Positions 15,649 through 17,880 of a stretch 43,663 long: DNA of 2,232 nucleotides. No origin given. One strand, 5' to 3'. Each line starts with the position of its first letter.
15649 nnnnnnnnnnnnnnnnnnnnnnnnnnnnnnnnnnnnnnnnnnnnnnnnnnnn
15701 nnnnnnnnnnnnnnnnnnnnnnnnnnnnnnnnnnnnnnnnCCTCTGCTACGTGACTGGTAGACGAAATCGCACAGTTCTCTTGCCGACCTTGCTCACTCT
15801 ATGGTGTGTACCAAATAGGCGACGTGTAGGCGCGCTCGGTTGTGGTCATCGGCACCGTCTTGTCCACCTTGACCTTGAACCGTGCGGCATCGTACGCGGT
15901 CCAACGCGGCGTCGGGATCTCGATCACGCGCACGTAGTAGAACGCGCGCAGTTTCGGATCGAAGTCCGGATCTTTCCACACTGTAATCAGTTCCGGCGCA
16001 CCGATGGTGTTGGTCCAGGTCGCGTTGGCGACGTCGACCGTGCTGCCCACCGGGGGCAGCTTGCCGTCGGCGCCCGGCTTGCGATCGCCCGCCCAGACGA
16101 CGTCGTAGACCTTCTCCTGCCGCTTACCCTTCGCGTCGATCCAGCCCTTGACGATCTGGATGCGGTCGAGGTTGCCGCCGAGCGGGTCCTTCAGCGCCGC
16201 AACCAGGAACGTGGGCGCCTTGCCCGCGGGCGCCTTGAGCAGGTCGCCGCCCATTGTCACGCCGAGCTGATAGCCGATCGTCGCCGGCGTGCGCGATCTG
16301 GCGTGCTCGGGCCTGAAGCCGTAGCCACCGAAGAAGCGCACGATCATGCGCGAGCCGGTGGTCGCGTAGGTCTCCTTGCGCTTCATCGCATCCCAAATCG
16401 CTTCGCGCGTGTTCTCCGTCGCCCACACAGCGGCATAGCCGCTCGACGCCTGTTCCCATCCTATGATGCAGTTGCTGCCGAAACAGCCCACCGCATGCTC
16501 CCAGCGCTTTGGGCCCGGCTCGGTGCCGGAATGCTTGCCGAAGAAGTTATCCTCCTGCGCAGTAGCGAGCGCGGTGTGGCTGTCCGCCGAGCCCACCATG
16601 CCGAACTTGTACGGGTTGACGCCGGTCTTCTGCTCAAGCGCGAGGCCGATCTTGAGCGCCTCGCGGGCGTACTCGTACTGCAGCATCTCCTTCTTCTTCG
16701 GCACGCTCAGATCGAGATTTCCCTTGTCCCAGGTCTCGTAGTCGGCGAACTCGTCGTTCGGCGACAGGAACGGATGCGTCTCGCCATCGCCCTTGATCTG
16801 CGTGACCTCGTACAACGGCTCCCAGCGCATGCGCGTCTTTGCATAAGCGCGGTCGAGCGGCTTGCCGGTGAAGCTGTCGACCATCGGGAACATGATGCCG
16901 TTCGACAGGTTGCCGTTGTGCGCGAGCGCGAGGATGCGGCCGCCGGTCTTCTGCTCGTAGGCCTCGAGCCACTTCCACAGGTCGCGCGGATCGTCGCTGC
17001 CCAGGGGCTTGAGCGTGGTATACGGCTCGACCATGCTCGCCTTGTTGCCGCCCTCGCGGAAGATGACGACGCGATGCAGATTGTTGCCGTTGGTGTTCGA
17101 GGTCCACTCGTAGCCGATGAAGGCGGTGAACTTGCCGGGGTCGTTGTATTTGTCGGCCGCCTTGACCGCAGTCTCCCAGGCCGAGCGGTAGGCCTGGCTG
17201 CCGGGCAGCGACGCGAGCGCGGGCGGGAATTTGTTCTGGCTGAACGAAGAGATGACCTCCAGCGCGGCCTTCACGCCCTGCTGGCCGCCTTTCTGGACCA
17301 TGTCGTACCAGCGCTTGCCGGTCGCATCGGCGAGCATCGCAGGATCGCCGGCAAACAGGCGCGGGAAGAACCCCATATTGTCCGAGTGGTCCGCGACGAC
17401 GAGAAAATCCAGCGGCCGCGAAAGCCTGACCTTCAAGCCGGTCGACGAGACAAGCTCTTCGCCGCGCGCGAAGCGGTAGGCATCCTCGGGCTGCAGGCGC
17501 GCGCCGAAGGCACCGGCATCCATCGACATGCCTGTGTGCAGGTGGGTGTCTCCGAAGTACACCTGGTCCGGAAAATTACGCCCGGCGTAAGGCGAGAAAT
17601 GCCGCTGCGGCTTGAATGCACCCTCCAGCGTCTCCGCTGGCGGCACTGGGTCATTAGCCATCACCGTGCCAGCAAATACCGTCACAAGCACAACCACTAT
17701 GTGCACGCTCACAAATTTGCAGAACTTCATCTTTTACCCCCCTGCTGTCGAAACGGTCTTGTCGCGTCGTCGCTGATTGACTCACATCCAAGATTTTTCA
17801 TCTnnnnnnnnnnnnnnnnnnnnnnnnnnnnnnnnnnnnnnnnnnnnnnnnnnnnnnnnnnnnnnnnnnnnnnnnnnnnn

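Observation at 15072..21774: Tandem DUF3604 paralogues in a five-gene, entirely cell-envelope operon with a HupE/UreJ-type metal permease and a PpiC-type chaperone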

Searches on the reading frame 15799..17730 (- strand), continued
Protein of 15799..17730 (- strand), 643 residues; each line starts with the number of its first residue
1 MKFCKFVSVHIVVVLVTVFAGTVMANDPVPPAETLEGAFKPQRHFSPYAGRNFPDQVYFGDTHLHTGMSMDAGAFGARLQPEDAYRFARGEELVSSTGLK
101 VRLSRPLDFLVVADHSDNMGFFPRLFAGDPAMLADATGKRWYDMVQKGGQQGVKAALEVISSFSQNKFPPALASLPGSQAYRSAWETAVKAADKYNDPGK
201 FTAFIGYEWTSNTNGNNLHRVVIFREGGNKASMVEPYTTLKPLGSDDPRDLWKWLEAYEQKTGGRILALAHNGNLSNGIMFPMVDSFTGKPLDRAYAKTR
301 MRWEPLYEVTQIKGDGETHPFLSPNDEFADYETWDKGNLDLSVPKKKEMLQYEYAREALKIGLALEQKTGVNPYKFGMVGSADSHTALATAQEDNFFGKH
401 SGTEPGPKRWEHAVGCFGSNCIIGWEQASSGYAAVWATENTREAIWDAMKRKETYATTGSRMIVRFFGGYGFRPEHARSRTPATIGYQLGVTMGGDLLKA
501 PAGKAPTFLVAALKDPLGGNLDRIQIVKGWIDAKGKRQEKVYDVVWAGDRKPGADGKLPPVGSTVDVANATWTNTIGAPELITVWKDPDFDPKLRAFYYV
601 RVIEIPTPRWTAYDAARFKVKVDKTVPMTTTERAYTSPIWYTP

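Call 90: find_encoding_contigs(protein=P0280, flank=8000, max_places=2)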
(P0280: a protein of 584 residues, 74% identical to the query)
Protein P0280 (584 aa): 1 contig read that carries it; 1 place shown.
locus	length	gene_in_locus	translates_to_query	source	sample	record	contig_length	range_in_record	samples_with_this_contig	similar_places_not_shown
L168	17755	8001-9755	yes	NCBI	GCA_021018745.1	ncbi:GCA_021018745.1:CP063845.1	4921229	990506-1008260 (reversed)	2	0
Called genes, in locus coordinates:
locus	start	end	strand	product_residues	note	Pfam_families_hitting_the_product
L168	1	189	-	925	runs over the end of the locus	PF03200:Glyco_hydro_63 (faint), PF22422:MGH1-like_GH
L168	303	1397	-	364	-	PF02653:BPD_transp_2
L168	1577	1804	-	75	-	-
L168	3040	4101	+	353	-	-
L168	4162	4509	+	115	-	-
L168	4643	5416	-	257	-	PF00528:BPD_transp_1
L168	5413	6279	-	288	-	PF00528:BPD_transp_1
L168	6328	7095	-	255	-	PF05019:Coq4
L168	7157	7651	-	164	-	-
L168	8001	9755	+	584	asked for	PF12228:DUF3604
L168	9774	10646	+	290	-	PF13145:Rotamase_2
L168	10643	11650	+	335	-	PF13795:HupE_UreJ_2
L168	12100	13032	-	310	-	PF09865:DUF2092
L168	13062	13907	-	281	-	-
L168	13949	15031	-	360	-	-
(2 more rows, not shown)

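Call 91: find_encoding_contigs(protein=P0252, flank=8000, max_places=2)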
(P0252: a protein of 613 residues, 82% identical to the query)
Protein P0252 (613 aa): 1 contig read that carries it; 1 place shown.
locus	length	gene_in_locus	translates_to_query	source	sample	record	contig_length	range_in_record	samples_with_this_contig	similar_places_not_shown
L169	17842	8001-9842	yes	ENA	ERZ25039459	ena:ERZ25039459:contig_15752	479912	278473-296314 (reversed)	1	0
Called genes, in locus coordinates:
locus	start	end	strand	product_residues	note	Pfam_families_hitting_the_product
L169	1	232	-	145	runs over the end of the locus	PF02472:ExbD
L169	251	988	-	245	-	PF01618:MotA_ExbB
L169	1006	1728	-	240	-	PF03544:TonB_C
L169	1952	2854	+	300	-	PF13145:Rotamase_2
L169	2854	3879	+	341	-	PF13795:HupE_UreJ_2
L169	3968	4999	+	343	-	PF00389:2-Hacid_dh, PF02826:2-Hacid_dh_C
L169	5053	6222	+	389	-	PF01070:FMN_dh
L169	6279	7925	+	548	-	PF00920:ILVD_EDD_N, PF24877:ILV_EDD_C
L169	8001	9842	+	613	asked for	PF12228:DUF3604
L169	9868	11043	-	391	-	PF00368:HMG-CoA_red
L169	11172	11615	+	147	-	PF01048:PNP_UDP_1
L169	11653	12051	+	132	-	PF01048:PNP_UDP_1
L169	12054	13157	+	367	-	PF01008:IF-2B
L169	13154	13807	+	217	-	PF00596:Aldolase_II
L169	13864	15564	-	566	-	PF01565:FAD_binding_4, PF02913:FAD-oxidase_C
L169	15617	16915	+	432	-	PF03575:Peptidase_S51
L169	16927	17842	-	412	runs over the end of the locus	PF03435:Sacchrp_dh_NADP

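Call 97: get_annotated_region(hit=H124, flank=9000)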
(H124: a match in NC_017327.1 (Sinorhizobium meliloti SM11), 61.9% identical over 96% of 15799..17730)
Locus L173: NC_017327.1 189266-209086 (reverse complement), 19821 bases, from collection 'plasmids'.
description: Sinorhizobium meliloti SM11 plasmid pSmeSM11c, complete sequence
organism: Sinorhizobium meliloti SM11 (NCBI taxid 707241)
taxonomy: Bacteria; Pseudomonadota; Alphaproteobacteria; Hyphomicrobiales; Rhizobiaceae; Sinorhizobium; Sinorhizobium meliloti; Sinorhizobium meliloti SM11
host: -; source: -; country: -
typing (MOB-suite, as given by PLSDB): conjugative; relaxase MOBP,MOBQ; mating-pair formation MPF_T
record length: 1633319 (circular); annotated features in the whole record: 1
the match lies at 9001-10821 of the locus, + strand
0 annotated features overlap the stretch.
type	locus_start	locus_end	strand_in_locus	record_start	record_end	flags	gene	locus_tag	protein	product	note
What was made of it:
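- Tried and rejected: The SM11 plasmid record carries no annotation (call 97).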

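Call 98: get_annotated_region(hit=H142, flank=8000)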
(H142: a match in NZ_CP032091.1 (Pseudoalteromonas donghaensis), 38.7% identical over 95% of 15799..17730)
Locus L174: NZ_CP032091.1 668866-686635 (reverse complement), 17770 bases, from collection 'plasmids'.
description: Pseudoalteromonas donghaensis strain HJ51 plasmid unnamed1, complete sequence
organism: Pseudoalteromonas donghaensis (NCBI taxid 621376)
taxonomy: Bacteria; Pseudomonadota; Gammaproteobacteria; Alteromonadales; Pseudoalteromonadaceae; Pseudoalteromonas; Pseudoalteromonas donghaensis
host: -; source: cell culture,seawater; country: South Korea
typing (MOB-suite, as given by PLSDB): non-mobilizable
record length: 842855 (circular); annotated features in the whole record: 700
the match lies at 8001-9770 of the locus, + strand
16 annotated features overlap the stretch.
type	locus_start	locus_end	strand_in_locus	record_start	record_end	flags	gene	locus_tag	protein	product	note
CDS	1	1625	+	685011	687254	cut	-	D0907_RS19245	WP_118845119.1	heavy metal translocating P-type ATPase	GO:0006812 - monoatomic cation transport [Evidence IEA]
CDS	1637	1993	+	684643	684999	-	-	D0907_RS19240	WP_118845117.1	cupredoxin domain-containing protein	-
CDS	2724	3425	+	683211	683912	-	-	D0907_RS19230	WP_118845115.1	YafY family protein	-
CDS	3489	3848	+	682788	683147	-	-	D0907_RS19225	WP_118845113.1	VOC family protein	-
CDS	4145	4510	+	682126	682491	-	-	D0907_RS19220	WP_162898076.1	hypothetical protein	-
CDS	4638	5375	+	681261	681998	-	-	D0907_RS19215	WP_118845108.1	hypothetical protein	-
CDS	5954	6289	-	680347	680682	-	-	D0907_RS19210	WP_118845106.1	DUF6488 family protein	-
CDS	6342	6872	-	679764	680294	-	-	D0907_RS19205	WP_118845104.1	hypothetical protein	-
CDS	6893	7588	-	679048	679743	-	-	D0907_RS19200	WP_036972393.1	HupE/UreJ family protein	-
CDS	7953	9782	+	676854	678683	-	-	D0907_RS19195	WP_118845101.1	DUF3604 domain-containing protein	-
CDS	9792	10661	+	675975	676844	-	-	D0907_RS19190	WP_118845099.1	peptidylprolyl isomerase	-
CDS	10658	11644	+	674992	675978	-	-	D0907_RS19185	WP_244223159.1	HupE/UreJ family protein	-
CDS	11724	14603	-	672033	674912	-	-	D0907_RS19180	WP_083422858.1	EAL domain-containing protein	-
CDS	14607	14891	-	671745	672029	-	-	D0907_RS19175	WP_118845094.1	hypothetical protein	-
CDS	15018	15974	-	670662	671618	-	-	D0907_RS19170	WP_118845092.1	HD domain-containing phosphohydrolase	-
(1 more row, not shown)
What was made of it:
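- Pseudoalteromonas has a P-type ATPase, a cupredoxin and another HupE/UreJ next to the triad (call 98).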

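Call 99: get_annotated_region(hit=H98, flank=8000)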
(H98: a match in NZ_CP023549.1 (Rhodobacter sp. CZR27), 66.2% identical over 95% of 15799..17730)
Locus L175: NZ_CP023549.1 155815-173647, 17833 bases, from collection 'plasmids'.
description: Rhodobacter sp. CZR27 plasmid unnamed1, complete sequence
organism: Rhodobacter sp. CZR27 (NCBI taxid 2033869)
taxonomy: Bacteria; Pseudomonadota; Alphaproteobacteria; Rhodobacterales; Paracoccaceae; Rhodobacter; Rhodobacter sp. CZR27
host: -; source: cell culture,paddy soil; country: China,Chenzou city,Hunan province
typing (MOB-suite, as given by PLSDB): non-mobilizable
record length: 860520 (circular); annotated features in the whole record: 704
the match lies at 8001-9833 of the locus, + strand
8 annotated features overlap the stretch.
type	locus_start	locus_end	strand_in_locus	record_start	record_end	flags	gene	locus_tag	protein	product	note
CDS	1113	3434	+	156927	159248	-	-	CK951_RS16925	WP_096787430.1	nucleoside hydrolase-like domain-containing protein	-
CDS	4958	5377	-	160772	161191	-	-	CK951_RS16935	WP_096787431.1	BLUF domain-containing protein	-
CDS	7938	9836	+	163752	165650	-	-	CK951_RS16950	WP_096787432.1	DUF3604 domain-containing protein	-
CDS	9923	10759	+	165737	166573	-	-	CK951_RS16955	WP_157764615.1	peptidylprolyl isomerase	-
CDS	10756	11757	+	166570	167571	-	-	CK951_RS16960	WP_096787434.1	HupE/UreJ family protein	-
CDS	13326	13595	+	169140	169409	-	-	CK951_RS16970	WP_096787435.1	type II toxin-antitoxin system ParD family antitoxin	-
CDS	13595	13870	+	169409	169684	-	-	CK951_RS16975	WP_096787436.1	type II toxin-antitoxin system RelE/ParE family toxin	GO:0030541 - plasmid partitioning [Evidence IEA]; GO:0051290 - protein heterotetramerization [Evidence IEA]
CDS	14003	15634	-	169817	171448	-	-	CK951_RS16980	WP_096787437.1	calcium-binding protein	-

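Call 107: search_protein_families(library=pfam, proteins=[L070:7495-9705:+, L064:9010-9996:-, L064:11788-13281:-, L030:12915-14750:-, L030:8149-9336:-, L021:8789-9790:+, L021:11835-14093:-, L019:12207-12632:+, L071:8323-9117:-, L047:9160-9804:+], max_evalue=0.001)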
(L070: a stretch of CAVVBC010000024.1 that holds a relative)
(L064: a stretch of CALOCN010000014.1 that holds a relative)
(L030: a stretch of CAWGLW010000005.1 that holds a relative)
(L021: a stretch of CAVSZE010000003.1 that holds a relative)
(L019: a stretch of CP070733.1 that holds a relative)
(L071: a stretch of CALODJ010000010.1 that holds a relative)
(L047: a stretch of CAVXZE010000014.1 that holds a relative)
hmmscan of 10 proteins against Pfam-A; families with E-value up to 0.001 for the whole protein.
L070:7495-9705:+ (736 aa): 0 families

L064:9010-9996:- (328 aa): 0 families

L064:11788-13281:- (497 aa): 0 families

L030:12915-14750:- (611 aa): 9 families
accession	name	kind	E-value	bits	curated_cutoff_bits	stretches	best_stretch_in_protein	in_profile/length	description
PF13431.12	TPR_17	-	4.7e-12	45.6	24.4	1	467-497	3-33/34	Tetratricopeptide repeat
PF07719.23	TPR_2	-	6.4e-11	41.9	27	0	478-502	2-26/34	Tetratricopeptide repeat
PF13432.12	TPR_16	-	1.5e-10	41.8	32.7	1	447-504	1-58/65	Tetratricopeptide repeat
PF13414.12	TPR_11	-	5e-10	39.4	26.8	0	324-346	20-42/42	TPR repeat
PF13428.12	TPR_14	-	1.1e-08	35.3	23.5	0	512-541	4-33/44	Tetratricopeptide repeat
PF13424.12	TPR_12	-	4e-08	33.8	30.1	0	337-404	8-74/77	Tetratricopeptide repeat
PF00515.34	TPR_1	-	9.5e-08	32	27.8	0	479-500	3-24/34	Tetratricopeptide repeat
PF13181.12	TPR_8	-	2.4e-07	30.8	25.7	0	514-532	6-24/34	Tetratricopeptide repeat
PF14559.12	TPR_19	-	0.00088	20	25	0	457-498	5-46/68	Tetratricopeptide repeat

L030:8149-9336:- (395 aa): 1 family
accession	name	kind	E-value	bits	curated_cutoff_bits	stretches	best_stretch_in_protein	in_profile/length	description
PF00724.26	Oxidored_FMN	-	1.5e-77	261.6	27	1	35-370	1-340/342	NADH:flavin oxidoreductase / NADH oxidase family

L021:8789-9790:+ (333 aa): 1 family
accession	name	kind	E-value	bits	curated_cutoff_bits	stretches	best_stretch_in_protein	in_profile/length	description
PF00565.23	SNase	-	2.4e-20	73.4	21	1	117-210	2-106/107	Staphylococcal nuclease homologue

L021:11835-14093:- (752 aa): 3 families
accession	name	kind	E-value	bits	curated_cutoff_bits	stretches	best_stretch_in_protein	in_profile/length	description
PF00732.25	GMC_oxred_N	-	8.6e-35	121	23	1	305-521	3-217/218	GMC oxidoreductase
PF05199.19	GMC_oxred_C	-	8.8e-24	85.1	24.6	1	609-742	6-139/139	GMC oxidoreductase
PF07992.20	Pyr_redox_2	-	0.00014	21.9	26.1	0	257-291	2-36/291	Pyridine nucleotide-disulphide oxidoreductase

L019:12207-12632:+ (141 aa): 0 families

L071:8323-9117:- (264 aa): 1 family
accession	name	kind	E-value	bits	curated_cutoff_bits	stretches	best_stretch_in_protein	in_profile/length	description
PF09955.14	DUF2189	-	5e-22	78.8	26.2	1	78-189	4-126/126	Predicted integral membrane protein (DUF2189)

L047:9160-9804:+ (214 aa): 6 families
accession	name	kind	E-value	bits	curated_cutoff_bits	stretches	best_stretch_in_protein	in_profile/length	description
PF02798.26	GST_N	-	1.9e-17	63.8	20.9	1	13-85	2-75/76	Glutathione S-transferase, N-terminal domain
PF13417.12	GST_N_3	-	1.7e-12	47.9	22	1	17-90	2-73/75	Glutathione S-transferase, N-terminal domain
PF13409.12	GST_N_2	-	8.3e-10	39.6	25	1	24-84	5-67/70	Glutathione S-transferase, N-terminal domain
PF13410.11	GST_C_2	-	1.7e-08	34.9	24.9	1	140-202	5-69/69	Glutathione S-transferase, C-terminal domain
PF00043.30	GST_C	-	1.7e-07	31.8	20.7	1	134-207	19-93/93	Glutathione S-transferase, C-terminal domain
PF14497.11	GST_C_3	-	1.9e-05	25.2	21.6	1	142-208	27-96/104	Glutathione S-transferase, C-terminal domain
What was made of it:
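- A secreted SNase nuclease homologue lies directly upstream of an orphan DUF3604 in L021 (call 107).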

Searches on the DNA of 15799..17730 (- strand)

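Call 80: search_rna_families(sources=[L009, L014, L024, L029, L040, L051, L068, L081, L082], threshold=gathering)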
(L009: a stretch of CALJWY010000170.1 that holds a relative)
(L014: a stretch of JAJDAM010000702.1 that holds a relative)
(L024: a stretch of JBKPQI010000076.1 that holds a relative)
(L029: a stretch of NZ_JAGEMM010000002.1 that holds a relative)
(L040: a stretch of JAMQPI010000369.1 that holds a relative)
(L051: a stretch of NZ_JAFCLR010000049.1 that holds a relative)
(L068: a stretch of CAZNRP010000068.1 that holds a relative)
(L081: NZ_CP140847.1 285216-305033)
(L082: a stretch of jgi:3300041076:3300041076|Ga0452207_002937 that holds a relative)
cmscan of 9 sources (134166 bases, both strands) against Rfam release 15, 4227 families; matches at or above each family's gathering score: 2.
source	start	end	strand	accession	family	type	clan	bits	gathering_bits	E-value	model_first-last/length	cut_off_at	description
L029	21110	21182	-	RF00005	tRNA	Gene; tRNA;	CL00001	74.3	29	4.4e-14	1-71/71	no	tRNA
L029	12511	12598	-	RF00005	tRNA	Gene; tRNA;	CL00001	55.8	29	5.4e-09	1-71/71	no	tRNA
